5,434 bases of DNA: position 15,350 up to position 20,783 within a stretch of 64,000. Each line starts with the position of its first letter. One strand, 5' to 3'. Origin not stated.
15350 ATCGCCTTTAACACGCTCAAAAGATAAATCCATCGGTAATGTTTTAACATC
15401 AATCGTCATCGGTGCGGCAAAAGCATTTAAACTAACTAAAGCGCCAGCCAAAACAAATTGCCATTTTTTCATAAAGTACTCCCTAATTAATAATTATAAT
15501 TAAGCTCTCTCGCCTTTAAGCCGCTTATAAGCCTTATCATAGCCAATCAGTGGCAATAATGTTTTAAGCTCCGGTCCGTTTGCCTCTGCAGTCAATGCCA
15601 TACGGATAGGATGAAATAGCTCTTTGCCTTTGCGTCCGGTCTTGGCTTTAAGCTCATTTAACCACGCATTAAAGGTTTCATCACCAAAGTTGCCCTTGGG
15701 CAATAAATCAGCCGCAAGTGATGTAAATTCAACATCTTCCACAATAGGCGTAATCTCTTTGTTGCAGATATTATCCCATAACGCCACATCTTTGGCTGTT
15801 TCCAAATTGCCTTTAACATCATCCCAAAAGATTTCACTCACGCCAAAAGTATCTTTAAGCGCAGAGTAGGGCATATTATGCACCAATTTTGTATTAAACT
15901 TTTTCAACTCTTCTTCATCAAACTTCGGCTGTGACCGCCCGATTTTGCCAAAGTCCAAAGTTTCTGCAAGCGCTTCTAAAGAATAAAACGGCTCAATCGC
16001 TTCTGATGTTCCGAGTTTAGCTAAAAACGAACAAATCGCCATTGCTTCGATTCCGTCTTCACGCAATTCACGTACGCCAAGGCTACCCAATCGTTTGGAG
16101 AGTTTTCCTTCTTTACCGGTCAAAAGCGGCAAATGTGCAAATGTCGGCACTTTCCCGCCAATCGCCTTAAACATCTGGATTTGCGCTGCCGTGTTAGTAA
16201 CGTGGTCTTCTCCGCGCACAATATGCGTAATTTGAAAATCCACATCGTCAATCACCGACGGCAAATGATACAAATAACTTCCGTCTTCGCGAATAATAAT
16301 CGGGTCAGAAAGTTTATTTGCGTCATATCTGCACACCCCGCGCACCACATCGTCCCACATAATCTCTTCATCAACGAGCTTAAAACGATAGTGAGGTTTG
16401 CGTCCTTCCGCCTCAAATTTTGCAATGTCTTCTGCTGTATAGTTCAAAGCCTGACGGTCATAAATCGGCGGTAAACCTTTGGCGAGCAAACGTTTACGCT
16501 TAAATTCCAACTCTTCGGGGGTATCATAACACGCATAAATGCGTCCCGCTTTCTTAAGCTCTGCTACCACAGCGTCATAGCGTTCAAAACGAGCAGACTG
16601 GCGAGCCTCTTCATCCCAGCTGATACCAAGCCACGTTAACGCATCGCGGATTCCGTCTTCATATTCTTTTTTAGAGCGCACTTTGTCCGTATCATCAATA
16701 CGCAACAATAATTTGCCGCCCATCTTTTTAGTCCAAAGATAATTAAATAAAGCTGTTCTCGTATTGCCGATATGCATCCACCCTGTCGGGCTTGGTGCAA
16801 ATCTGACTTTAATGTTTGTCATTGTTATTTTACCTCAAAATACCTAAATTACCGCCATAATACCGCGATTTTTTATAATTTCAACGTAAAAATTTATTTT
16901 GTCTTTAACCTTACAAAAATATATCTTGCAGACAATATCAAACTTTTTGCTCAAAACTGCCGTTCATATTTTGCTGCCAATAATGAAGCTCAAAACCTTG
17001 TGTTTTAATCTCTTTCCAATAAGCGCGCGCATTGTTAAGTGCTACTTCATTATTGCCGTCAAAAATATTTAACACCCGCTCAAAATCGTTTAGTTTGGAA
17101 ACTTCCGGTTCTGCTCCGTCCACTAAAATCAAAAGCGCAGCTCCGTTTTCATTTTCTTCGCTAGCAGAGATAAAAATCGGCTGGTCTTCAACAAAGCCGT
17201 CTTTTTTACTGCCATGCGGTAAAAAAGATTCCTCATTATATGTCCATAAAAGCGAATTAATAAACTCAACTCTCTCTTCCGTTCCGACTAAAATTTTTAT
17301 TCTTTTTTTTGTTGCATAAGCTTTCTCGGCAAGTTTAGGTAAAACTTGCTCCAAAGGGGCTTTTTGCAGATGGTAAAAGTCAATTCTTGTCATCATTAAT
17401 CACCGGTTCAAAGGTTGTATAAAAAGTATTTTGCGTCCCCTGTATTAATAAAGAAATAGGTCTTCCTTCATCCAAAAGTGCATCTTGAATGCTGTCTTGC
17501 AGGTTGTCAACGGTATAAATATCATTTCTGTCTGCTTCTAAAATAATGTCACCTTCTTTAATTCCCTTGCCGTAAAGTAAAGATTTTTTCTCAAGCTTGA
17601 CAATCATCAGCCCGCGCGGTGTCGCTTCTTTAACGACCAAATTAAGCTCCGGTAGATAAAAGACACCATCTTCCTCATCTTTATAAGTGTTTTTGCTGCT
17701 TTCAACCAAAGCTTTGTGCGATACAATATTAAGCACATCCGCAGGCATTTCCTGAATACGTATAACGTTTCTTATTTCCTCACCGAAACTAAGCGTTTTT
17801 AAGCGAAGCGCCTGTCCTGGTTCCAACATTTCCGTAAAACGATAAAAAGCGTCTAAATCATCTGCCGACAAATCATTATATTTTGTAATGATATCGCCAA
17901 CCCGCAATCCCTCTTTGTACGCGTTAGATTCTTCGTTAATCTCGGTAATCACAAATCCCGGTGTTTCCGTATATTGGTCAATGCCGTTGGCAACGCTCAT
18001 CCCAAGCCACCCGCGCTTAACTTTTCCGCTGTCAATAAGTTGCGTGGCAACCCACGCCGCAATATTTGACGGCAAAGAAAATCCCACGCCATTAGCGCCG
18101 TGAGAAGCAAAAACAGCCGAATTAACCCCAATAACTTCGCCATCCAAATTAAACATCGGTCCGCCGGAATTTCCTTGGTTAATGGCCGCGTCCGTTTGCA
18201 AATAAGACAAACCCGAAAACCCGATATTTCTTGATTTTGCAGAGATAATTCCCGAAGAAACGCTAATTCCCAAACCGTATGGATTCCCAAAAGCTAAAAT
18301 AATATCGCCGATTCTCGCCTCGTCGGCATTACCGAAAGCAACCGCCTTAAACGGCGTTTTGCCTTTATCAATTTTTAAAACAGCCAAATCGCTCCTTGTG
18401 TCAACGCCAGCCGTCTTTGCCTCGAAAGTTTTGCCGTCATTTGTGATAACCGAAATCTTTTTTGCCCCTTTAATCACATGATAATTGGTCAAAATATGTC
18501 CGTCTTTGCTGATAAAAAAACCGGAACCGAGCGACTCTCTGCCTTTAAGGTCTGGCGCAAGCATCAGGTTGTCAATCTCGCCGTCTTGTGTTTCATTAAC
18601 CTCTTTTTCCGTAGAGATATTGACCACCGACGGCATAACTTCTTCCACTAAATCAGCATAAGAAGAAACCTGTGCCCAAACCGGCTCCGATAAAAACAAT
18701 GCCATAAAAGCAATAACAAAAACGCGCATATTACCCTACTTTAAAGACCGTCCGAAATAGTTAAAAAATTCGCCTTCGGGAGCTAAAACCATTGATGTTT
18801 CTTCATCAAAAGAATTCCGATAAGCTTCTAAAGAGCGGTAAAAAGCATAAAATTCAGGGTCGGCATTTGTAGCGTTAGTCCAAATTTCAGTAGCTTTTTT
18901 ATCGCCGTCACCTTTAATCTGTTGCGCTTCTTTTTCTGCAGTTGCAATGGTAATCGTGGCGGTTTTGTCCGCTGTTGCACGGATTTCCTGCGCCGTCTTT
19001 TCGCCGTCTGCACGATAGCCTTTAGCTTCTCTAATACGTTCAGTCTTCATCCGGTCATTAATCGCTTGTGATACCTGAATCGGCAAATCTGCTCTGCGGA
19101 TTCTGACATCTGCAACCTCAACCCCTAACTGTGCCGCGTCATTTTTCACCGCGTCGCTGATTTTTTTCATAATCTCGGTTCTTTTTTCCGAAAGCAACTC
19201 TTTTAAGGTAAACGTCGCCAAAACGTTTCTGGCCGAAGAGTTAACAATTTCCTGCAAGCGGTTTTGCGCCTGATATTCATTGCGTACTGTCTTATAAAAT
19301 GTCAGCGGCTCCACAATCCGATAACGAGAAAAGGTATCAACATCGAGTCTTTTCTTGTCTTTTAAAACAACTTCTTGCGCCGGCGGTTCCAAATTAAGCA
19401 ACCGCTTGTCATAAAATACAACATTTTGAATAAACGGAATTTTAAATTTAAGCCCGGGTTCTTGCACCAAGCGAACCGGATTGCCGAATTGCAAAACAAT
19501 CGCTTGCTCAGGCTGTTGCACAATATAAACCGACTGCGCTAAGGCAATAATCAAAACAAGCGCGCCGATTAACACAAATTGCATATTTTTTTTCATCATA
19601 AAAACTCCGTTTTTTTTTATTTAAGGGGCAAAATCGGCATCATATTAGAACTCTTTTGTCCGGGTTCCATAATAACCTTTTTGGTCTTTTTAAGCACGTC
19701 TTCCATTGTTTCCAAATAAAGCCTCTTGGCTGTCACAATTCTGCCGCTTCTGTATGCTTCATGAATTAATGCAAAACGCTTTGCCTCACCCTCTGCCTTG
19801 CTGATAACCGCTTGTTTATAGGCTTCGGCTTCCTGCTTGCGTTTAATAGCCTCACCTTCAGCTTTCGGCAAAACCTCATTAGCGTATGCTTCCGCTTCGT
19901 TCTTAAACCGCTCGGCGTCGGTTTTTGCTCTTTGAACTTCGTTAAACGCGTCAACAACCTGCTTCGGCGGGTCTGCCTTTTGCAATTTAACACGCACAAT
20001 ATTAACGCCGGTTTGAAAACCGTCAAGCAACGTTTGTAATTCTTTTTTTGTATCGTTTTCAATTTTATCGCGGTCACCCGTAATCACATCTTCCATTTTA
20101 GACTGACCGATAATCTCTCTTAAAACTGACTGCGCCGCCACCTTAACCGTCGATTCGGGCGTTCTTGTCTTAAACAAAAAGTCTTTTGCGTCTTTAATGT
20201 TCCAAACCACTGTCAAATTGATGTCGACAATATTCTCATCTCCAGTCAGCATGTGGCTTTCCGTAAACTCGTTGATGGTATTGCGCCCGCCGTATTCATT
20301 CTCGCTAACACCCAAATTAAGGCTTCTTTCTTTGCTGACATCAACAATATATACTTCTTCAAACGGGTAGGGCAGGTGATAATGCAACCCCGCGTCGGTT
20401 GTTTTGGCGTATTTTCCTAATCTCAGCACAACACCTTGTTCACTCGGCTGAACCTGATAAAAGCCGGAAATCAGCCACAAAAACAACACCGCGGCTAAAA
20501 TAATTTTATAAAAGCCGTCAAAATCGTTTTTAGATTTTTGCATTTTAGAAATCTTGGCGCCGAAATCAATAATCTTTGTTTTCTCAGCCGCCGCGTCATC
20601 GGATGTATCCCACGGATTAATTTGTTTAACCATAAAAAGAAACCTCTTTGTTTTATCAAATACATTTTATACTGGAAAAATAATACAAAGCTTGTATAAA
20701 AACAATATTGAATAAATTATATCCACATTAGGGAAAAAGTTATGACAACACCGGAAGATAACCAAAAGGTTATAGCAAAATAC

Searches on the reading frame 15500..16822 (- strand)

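Call 10: search_protein_families(library=pfam, proteins=[window:15500-16822:-], max_evalue=0.01)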
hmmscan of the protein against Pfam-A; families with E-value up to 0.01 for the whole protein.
window:15500-16822:- (440 aa): 2 families
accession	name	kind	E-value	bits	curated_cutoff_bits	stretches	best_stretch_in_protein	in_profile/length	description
PF00749.27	tRNA-synt_1c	-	1.3e-74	251.4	23.4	1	4-307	2-313/314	tRNA synthetases class I (E and Q), catalytic domain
PF19269.4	Anticodon_2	-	3e-08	34.6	23.6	1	378-436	80-138/141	Anticodon binding domain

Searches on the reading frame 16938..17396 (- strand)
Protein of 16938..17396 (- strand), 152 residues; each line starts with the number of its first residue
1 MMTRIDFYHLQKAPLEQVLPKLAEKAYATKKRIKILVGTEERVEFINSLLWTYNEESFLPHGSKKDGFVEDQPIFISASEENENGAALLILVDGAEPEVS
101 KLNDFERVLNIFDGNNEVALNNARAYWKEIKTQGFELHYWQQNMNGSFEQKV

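Call 17: search_protein_families(library=ncbifam, proteins=[window:16938-17396:-], max_evalue=0.00001)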
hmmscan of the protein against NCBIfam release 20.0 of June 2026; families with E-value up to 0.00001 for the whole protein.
window:16938-17396:- (152 aa): 4 families
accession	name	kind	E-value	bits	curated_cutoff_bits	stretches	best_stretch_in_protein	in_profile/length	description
NF004347.0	PRK05728.1-4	equivalog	1.1e-50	171.7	132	1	2-151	1-149/150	DNA polymerase III subunit chi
NF005172.0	PRK06646.1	equivalog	6.4e-15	55.3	260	1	7-149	6-151/154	DNA polymerase III subunit chi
NF004348.0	PRK05728.1-5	equivalog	2.6e-14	53.7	178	1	2-142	1-136/138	DNA polymerase III subunit chi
NF004346.0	PRK05728.1-2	equivalog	2.3e-11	44.3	234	1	2-139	1-138/141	DNA polymerase III subunit chi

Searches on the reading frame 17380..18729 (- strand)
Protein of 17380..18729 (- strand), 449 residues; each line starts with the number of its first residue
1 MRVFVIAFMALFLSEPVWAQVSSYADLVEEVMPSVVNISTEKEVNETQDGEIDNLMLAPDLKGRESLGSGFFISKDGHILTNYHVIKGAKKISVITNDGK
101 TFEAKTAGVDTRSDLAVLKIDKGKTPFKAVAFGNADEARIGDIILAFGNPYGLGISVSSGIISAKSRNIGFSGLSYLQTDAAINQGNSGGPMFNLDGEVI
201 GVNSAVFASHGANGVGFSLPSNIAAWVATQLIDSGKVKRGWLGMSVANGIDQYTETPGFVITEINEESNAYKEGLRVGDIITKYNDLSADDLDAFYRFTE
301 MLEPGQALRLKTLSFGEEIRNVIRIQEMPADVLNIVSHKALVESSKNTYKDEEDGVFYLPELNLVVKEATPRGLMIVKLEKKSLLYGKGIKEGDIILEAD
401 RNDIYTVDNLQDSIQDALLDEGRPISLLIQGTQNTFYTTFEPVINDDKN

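Call 17: search_protein_families(library=ncbifam, proteins=[window:17380-18729:-], max_evalue=0.00001)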
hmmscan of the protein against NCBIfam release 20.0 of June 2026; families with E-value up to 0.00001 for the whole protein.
window:17380-18729:- (449 aa): 12 families
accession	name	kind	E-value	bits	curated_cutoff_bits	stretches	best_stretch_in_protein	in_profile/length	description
TIGR02037.1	degP_htrA_DO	subfamily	1e-98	331.1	416.2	1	23-440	2-434/434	Do family serine endopeptidase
NF041521.1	HhoA_HhoB_HtrA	equivalog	1.5e-68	231.5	450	1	25-327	4-333/335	HhoA/HhoB/HtrA family serine endopeptidase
TIGR02038.1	protease_degS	equivalog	3.1e-64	217.3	422.95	1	21-329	44-350/351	outer membrane-stress sensor serine endopeptidase DegS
NF007526.1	PRK10139.1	equivalog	1.1e-62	212.2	756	1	18-414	36-433/456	serine endoprotease DegQ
NF008147.1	PRK10898.1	equivalog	1.7e-58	198.4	408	1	20-329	43-351/352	outer membrane-stress sensor serine endopeptidase DegS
NF008189.1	PRK10942.1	equivalog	3.6e-57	193.9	720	1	65-414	112-454/477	serine endoprotease DegP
NF047968.1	SerProtHtrA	equivalog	4.8e-56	190.7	470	1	22-308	53-340/357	serine protease HtrA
NF040960.1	MamE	equivalog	2.5e-49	168.5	800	1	16-228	66-290/659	magnetosome formation protease MamE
NF050055.1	SerProtHtrAMycob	equivalog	4.5e-45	154.5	800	1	63-319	224-492/502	serine protease HtrA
NF053637.1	SerProtHtrAspr2045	equivalog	2.7e-35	122.1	650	1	27-247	65-298/394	serine protease HtrA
NF033740.0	MarP_fam_protase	equivalog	1.4e-21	77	250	1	63-222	208-368/390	MarP family serine protease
NF040961.1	MamO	equivalog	1.3e-17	63.4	800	1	27-224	78-260/648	magnetosome protein MamO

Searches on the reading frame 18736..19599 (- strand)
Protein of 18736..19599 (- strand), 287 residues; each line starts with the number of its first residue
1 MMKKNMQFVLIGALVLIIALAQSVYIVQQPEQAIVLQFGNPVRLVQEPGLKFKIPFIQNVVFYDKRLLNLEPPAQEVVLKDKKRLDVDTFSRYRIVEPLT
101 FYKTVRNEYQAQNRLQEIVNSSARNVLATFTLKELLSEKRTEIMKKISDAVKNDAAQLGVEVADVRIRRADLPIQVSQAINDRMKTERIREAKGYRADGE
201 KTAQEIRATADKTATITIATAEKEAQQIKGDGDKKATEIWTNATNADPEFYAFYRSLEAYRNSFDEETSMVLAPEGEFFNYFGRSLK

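Call 17: search_protein_families(library=ncbifam, proteins=[window:18736-19599:-], max_evalue=0.00001)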
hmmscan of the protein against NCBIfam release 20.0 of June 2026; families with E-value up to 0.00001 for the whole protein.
window:18736-19599:- (287 aa): 4 families
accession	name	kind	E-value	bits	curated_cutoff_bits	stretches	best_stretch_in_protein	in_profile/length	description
TIGR01932.1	hflC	equivalog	6.7e-65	219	134.4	2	139-282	173-317/318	protease modulator HflC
NF008259.0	PRK11029.1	equivalog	2.3e-54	184.6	427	2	153-282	196-326/334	protease modulator HflC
TIGR01933.1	hflK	equivalog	3.5e-21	75.8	159.4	1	24-223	1-196/261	FtsH protease activity modulator HflK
NF008181.0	PRK10930.1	equivalog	4.3e-13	48.8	660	1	11-206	84-286/419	FtsH protease activity modulator HflK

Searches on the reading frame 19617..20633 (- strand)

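Call 17: search_protein_families(library=ncbifam, proteins=[window:19617-20633:-], max_evalue=0.00001)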
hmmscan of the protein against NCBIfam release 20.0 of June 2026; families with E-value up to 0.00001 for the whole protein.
window:19617-20633:- (338 aa): 4 families
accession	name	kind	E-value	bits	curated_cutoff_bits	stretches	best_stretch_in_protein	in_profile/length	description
TIGR01933.1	hflK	equivalog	1.4e-84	283.6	159.4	1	58-337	1-260/261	FtsH protease activity modulator HflK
NF008181.0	PRK10930.1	equivalog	4.4e-59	200.3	660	1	32-337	70-355/419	FtsH protease activity modulator HflK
TIGR01932.1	hflC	equivalog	2.7e-14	52.7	134.4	0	127-198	78-155/318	protease modulator HflC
NF008259.0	PRK11029.1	equivalog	9.9e-06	24.7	427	0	178-317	169-310/334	protease modulator HflC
